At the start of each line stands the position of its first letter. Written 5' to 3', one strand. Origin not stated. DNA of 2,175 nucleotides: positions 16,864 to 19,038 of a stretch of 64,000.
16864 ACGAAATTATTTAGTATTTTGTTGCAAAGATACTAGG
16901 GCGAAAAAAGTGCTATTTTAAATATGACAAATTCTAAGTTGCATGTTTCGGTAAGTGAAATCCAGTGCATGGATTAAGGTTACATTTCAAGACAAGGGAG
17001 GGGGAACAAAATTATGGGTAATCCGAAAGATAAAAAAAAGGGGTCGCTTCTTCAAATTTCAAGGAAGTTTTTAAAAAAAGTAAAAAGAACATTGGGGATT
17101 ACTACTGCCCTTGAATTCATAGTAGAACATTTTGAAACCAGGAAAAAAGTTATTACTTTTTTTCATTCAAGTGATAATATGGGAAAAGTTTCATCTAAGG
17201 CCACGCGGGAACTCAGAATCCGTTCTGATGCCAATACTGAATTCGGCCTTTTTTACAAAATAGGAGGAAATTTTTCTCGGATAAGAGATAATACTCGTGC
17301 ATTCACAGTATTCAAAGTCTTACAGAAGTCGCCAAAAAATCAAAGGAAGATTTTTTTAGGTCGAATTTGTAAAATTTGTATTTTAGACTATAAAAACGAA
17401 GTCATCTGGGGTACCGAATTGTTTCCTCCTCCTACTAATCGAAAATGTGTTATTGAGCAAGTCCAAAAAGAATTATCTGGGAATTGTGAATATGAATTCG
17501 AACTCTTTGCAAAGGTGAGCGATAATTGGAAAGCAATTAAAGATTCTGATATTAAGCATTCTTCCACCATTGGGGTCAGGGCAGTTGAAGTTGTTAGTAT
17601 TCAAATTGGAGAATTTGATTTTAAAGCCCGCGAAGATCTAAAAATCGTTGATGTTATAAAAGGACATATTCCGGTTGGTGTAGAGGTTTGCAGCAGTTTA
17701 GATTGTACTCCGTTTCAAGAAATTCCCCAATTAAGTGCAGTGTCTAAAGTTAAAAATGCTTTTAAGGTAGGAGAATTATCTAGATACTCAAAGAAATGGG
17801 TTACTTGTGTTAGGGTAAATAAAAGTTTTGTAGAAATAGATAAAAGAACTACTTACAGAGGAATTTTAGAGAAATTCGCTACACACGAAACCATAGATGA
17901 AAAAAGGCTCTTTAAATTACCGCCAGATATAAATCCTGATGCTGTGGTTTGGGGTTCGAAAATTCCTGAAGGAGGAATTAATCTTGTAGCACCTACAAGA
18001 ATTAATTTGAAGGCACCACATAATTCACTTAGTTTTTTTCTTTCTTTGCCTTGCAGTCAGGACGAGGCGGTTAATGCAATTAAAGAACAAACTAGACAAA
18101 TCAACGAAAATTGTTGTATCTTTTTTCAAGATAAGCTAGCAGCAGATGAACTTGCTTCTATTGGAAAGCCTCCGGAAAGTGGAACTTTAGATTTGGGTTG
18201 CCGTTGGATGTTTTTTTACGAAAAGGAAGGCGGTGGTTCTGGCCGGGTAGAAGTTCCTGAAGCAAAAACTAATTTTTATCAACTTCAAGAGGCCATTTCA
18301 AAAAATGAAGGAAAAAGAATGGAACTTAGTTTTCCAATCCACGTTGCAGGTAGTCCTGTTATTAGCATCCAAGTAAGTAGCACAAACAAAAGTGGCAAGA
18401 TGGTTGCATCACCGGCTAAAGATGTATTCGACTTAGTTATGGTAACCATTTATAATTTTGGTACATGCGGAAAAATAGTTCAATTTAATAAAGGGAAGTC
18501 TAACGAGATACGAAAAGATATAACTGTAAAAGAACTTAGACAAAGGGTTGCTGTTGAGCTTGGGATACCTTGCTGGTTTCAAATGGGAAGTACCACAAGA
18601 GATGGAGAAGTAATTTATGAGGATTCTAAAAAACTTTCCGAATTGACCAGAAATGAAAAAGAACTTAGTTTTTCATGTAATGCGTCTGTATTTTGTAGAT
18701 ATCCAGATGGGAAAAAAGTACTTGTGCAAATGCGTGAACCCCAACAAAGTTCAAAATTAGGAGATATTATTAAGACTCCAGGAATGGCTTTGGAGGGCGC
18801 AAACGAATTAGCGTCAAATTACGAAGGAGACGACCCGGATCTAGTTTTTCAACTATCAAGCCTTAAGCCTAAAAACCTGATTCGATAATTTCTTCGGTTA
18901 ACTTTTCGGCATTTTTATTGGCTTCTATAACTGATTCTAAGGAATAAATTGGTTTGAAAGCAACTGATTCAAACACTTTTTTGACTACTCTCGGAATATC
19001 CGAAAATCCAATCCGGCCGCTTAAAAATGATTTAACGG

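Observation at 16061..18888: Orphan two-gene module (213 aa + 624 aa) between the nusG/rplKA cluster and dxr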

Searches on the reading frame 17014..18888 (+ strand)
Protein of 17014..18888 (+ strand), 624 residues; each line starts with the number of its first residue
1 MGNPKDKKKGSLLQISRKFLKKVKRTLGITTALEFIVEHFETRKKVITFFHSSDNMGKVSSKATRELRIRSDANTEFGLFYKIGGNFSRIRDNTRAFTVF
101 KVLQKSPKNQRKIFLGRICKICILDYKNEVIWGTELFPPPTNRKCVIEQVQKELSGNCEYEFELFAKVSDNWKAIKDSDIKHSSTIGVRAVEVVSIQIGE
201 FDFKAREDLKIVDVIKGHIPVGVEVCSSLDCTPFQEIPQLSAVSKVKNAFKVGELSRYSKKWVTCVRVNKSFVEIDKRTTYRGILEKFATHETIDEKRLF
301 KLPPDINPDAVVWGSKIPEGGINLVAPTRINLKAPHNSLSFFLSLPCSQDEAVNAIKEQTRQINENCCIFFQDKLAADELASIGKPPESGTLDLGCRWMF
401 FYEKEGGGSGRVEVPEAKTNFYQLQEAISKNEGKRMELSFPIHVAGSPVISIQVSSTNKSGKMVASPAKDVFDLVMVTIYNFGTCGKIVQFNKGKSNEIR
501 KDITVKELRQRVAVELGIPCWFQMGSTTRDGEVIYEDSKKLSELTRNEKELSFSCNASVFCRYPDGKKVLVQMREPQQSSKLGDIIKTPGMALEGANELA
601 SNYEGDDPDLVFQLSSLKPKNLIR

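Call 3: search_protein_families(library=pfam, proteins=[window:17014-18888:+], max_evalue=1)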
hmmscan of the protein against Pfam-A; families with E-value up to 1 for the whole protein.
window:17014-18888:+ (624 aa): 0 families

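Call 4: search_protein_families(library=ncbifam, proteins=[window:17014-18888:+], max_evalue=1)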
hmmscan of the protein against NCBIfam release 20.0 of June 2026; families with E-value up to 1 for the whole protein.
window:17014-18888:+ (624 aa): 0 families

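Call 5: search_solved_structures(query=window:17014-18888:+, max_evalue=10)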
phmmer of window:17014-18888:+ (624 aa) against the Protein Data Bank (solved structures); distinct sequences matched with E-value up to 10: 0.

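Call 7: search_protein_families(library=padloc, proteins=[window:17014-18888:+], max_evalue=1)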
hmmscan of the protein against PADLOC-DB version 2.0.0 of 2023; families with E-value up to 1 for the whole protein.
window:17014-18888:+ (624 aa): 0 families

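Call 8: search_protein_families(library=phrogs, proteins=[window:17014-18888:+], max_evalue=1)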
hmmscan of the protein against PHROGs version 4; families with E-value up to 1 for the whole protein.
window:17014-18888:+ (624 aa): 1 family
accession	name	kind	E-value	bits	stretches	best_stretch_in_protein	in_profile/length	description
phrog_17544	-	unknown function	0.14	13.2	0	517-557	23-63/79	-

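Call 10: find_homologous_proteins(query=window:17014-18888:+, max_evalue=0.001)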
Query window:17014-18888:+ (624 aa): 1 proteins with E <= 0.001 among 7605 candidates.
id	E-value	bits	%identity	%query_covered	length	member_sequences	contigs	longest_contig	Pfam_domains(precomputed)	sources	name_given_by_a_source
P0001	0.0e+0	1417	100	100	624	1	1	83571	-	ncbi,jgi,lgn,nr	ncbi:MAG: hypothetical protein LBP36_01885 [Oscillospiraceae bacterium]|jgi:hypothetical protein|nr:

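Call 16: find_encoding_contigs(protein=P0001, flank=10000, max_places=6)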
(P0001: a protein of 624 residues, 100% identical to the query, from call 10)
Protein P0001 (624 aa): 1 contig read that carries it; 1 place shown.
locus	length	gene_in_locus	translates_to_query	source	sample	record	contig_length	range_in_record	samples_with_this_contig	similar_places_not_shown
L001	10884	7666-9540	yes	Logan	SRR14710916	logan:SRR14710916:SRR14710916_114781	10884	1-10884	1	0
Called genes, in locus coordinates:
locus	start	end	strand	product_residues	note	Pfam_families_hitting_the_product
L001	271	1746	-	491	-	PF00749:tRNA-synt_1c, PF19269:Anticodon_2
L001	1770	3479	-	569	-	PF02878:PGM_PMM_I, PF02879:PGM_PMM_II, PF00408:PGM_PMM_IV (faint), PF02880:PGM_PMM_III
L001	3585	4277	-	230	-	PF00687:Ribosomal_L1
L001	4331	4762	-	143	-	PF03946:Ribosomal_L11_N, PF00298:Ribosomal_L11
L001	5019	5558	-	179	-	PF02357:NusG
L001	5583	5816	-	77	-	PF00584:SecE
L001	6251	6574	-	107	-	-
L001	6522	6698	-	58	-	-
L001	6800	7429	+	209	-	-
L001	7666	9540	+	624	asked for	-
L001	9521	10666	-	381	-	PF02670:DXP_reductoisom, PF08436:DXP_redisom_C, PF13288:DXPR_C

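Call 23: search_protein_representatives(protein=window:17014-18888:+)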
Query: 624 residues. Proteins with E-value up to 0.001 (for the whole library): 1; up to 1e-10: 1; up to 1e-30: 1. The best 1 are listed.
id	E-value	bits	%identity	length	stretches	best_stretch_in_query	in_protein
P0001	0.0e+00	1416.6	100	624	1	1-624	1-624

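Call 24: predict_structure(protein=window:17014-18888:+)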
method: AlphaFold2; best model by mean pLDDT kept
length: 624 residues; sequences in the alignment: 1
mean_pLDDT: 30.8   pTM: 0.19
mean pLDDT of the five models: 30.8, 27.0, 23.9, 23.6, 23.3
residues with pLDDT >= 90: 0; 70-90: 0; 50-70: 0; < 50: 624
segments of 3 or more residues with pLDDT < 50: 1-624
pLDDT, mean of each block of 10 residues (from residue 1): 35 38 40 38 30 25 26 29 30 29 31 27 34 30 30 31 29 27 26 25 28 26 30 30 26 29 27 27 31 27 29 30 29 26 32 37 31 32 33 29 30 31 34 31 26 27 26 24 26 27 36 36 39 38 34 36 38 33 33 39 38 32 26
secondary structure, 60 per line:
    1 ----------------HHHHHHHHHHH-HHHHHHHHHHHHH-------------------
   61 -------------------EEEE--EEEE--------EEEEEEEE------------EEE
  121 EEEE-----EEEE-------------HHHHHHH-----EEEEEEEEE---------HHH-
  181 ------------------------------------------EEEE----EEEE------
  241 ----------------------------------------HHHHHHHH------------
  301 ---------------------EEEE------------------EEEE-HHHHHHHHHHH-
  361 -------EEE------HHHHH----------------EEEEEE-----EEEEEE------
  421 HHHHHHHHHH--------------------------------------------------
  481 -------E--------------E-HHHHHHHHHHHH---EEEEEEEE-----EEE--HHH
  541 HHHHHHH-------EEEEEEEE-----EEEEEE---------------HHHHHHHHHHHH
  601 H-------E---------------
elements in order: H17-27 H29-41 E80-83 E86-89 E98-105 E118-124 E130-133 H147-153 E159-167 E223-226 E231-234 H281-288 E322-325 E344-347 H349-359 E368-370 H377-381 E398-403 E409-414 H421-430 H505-516 E520-527 E533-535 H538-547 E555-562 E568-573 H589-601

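Call 26: find_related_loci(query=window:17014-18888:+, collection=metagenome_contigs, flank=10000)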
Query window:17014-18888:+ (624 aa) in metagenome_contigs; peptide patterns used: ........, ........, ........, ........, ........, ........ (x = any residue, [..] = any of these).
71 stretches matched a pattern, but none encodes a relative of the query by tblastn (E <= 1e-3).

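Call 27: find_related_loci(query=window:17014-18888:+, collection=viral_contigs, flank=5000)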
Query window:17014-18888:+ (624 aa) in viral_contigs; peptide patterns used: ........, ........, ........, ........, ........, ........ (x = any residue, [..] = any of these).
7 stretches matched a pattern, but none encodes a relative of the query by tblastn (E <= 1e-3).

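Call 38: list_cluster_members(proteins=[P0001, P0002, window:16136-16777:+])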
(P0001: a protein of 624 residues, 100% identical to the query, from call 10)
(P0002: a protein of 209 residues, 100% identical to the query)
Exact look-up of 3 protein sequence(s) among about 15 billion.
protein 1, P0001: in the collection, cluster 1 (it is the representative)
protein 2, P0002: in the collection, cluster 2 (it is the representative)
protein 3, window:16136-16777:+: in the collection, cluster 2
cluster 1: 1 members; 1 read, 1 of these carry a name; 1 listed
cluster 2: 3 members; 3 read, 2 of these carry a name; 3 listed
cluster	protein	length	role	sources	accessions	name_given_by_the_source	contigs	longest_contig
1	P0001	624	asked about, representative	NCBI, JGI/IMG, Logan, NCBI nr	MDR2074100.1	MAG: hypothetical protein LBP36_01885 [Oscillospiraceae bacterium] | hypothetical protein | hypothetical protein [Oscillospiraceae bacterium]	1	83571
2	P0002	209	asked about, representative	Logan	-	-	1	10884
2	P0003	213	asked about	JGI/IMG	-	hypothetical protein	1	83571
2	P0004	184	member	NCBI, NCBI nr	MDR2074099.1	MAG: hypothetical protein LBP36_01880 [Oscillospiraceae bacterium] | hypothetical protein [Oscillospiraceae bacterium]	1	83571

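Call 54: search_dna_similar(query=window:17014-18885:+, collection=phages, mode=protein, max_evalue=1, max_rows=8)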
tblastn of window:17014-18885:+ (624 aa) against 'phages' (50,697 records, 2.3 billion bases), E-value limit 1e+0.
No match.

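Call 55: search_dna_similar(query=window:17014-18885:+, collection=plasmids, mode=protein, max_evalue=1, max_rows=8)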
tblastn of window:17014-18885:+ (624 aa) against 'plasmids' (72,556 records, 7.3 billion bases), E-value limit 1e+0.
No match.

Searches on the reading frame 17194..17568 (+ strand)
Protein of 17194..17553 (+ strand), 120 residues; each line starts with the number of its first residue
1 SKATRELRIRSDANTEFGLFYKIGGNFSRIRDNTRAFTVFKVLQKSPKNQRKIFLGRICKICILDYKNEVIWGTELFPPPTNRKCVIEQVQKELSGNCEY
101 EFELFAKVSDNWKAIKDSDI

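Call 33: search_protein_families(library=pfam, proteins=[window:17194-17553:+], max_evalue=10)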
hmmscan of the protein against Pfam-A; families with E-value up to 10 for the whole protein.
window:17194-17553:+ (120 aa): 0 families

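Call 49: search_solved_structures(query=window:17242-17568:+, max_evalue=10, show_alignments=2)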
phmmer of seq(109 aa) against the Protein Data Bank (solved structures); distinct sequences matched with E-value up to 10: 1.
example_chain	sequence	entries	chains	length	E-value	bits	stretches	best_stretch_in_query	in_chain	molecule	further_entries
7dhw_A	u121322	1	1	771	1.2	12.6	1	37-104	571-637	Motor domain of myosin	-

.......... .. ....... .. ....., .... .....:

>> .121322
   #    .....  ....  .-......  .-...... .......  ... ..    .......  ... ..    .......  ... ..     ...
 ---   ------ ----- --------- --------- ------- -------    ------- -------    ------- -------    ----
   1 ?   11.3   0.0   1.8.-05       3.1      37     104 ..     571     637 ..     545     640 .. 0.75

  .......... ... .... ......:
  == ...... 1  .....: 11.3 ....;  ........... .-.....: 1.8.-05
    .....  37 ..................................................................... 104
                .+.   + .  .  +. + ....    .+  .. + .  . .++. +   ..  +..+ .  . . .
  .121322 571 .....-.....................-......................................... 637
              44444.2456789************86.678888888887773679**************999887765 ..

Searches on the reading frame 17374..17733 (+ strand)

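Call 33: search_protein_families(library=pfam, proteins=[window:17374-17733:+], max_evalue=10)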
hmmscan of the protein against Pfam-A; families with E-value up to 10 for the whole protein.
window:17374-17733:+ (120 aa): 1 family
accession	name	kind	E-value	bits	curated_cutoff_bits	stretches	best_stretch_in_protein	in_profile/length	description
PF23366.1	Beta-prop_HVO_0234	-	0.048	13.7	27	1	63-101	20-58/274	HVO_0234-like, beta propeller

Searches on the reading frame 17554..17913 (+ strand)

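Call 33: search_protein_families(library=pfam, proteins=[window:17554-17913:+], max_evalue=10)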
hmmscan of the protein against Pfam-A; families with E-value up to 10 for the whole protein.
window:17554-17913:+ (120 aa): 1 family
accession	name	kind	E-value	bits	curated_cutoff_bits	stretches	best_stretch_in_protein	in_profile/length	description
PF23366.1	Beta-prop_HVO_0234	-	0.055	13.4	27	1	4-41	21-58/274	HVO_0234-like, beta propeller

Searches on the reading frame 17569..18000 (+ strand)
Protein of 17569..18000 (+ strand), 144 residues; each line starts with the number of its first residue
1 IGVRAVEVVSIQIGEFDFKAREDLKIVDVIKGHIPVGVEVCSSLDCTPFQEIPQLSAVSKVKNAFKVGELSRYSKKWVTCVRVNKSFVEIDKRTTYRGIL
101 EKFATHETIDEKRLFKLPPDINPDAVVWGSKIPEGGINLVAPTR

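Call 50: search_solved_structures(query=window:17569-18000:+, max_evalue=10, show_alignments=2)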
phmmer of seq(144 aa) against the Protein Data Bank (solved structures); distinct sequences matched with E-value up to 10: 1.
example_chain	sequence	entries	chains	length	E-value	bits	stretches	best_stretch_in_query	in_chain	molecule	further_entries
2v0o_A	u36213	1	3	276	0.094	15.9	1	29-113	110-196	FCH DOMAIN ONLY PROTEIN 2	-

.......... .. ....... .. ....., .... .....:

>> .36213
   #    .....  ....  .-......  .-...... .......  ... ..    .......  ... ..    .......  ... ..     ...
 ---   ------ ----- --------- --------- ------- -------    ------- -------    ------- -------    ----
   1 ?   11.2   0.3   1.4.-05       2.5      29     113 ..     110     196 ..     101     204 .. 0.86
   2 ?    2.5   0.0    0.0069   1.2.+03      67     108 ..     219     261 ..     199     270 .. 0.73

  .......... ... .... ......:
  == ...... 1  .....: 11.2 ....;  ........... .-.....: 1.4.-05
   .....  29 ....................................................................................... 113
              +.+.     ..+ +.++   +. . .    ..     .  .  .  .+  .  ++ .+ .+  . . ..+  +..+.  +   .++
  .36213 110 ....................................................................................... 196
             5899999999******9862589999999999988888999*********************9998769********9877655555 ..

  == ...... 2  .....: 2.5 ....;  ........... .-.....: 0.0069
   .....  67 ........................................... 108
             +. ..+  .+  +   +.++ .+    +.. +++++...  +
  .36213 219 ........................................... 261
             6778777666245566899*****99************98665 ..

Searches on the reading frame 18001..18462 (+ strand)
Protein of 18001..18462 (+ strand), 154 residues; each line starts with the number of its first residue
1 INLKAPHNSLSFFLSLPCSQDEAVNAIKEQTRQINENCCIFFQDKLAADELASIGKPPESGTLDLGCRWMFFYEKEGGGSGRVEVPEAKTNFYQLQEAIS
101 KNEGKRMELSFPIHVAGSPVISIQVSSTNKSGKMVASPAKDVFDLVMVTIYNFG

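Call 51: search_solved_structures(query=window:18001-18462:+, max_evalue=10, show_alignments=2)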
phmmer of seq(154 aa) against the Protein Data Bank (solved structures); distinct sequences matched with E-value up to 10: 0.

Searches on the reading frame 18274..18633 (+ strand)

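Call 33: search_protein_families(library=pfam, proteins=[window:18274-18633:+], max_evalue=10)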
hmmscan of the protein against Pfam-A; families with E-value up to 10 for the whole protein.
window:18274-18633:+ (120 aa): 1 family
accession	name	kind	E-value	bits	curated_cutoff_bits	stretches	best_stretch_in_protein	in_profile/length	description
PF02190.22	LON_substr_bdg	-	0.18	12.1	28.7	1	19-79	17-82/200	ATP-dependent protease La (LON) substrate-binding domain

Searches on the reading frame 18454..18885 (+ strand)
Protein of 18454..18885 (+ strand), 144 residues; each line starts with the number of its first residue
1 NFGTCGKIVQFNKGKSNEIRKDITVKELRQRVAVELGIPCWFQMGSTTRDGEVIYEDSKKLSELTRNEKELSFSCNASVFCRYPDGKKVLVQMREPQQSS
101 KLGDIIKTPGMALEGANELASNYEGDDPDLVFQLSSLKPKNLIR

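Call 33: search_protein_families(library=pfam, proteins=[window:18454-18813:+], max_evalue=10)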
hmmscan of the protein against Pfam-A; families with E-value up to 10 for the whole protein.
window:18454-18813:+ (120 aa): 0 families

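Call 34: search_solved_structures(query=window:18454-18885:+, max_evalue=10, show_alignments=3)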
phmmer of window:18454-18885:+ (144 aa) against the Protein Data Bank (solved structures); distinct sequences matched with E-value up to 10: 4.
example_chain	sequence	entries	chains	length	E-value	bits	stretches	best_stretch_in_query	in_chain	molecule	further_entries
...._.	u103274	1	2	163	0.59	13.2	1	19-56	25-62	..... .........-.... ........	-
9jtc_C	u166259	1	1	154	1.3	12.1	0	19-56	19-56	Ubiquitin-like protein ISG15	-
6jh1_D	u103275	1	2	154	1.5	11.9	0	19-56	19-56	Ubiquitin-like protein ISG15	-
8zo9_8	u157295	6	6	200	1.9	11.6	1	9-33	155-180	VCPI-8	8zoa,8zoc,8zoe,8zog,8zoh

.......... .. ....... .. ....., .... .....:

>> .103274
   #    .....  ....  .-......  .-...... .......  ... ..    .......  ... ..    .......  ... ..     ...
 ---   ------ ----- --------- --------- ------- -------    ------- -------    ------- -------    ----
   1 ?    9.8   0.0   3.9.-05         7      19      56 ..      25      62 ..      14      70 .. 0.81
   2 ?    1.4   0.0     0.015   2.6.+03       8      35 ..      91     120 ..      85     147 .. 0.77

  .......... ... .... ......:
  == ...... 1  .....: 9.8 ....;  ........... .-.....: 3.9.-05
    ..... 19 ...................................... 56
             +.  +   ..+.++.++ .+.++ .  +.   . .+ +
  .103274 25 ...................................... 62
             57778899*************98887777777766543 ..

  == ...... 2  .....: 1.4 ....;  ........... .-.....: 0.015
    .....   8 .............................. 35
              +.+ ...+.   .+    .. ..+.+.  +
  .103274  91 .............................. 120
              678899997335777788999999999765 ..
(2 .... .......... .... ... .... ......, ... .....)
